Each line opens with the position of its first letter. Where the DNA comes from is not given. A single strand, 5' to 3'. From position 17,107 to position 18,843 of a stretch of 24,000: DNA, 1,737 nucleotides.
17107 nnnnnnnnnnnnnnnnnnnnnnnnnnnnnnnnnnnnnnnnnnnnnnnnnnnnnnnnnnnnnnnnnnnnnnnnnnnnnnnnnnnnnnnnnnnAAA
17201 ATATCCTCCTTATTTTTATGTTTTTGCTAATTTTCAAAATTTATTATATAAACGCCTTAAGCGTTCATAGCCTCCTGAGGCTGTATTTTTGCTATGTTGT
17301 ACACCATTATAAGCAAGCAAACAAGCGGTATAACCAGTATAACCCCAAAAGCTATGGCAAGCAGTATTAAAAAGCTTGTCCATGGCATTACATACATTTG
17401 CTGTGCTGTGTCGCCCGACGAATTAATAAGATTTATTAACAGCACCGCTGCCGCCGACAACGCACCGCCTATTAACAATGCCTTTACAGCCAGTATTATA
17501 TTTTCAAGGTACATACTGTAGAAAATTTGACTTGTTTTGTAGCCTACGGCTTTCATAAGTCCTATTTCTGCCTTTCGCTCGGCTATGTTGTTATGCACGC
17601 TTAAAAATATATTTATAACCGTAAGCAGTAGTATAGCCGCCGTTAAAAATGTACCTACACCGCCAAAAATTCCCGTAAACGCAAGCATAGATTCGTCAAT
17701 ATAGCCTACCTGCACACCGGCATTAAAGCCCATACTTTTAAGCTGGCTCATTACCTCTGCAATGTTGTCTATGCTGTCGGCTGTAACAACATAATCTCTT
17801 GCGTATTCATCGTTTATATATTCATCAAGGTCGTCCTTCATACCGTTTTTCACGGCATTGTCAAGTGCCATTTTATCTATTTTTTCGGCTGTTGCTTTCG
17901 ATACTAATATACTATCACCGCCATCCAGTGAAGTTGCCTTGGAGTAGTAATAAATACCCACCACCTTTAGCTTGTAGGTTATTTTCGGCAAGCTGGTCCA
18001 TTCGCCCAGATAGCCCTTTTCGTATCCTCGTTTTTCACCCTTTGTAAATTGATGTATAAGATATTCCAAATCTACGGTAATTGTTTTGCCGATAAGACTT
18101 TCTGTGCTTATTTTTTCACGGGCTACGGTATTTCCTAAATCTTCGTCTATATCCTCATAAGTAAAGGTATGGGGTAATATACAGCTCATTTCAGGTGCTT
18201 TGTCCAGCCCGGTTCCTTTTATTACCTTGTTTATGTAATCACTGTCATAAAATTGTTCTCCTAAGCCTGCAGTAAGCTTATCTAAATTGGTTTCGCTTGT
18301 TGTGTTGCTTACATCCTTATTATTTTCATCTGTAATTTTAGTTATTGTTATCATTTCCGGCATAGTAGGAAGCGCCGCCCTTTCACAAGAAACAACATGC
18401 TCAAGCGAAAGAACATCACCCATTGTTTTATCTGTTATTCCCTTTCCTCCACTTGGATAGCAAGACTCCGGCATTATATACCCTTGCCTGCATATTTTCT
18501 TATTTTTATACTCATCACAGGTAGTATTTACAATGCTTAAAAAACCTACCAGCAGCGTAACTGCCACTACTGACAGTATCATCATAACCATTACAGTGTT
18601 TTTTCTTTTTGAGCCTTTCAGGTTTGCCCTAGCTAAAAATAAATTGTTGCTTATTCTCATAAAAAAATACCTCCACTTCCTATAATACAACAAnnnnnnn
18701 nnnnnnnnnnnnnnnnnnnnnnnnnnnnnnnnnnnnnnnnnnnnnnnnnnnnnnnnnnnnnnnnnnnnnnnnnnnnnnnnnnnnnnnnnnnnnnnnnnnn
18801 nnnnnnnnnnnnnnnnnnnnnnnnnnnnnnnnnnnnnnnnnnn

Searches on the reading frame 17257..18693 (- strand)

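Call 16: search_protein_families(library=pfam, proteins=[window:17257-18693:-], max_evalue=0.001)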
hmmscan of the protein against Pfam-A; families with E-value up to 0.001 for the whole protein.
window:17257-18693:- (478 aa): 2 families
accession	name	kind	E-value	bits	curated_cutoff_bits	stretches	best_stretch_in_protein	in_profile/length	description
PF02687.27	FtsX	-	8.7e-19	68.2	25.5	1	349-472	2-120/120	FtsX-like permease C-terminal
PF12704.14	MacB_PCD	-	3.3e-05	24.7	27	0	35-319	5-205/207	MacB-like periplasmic core domain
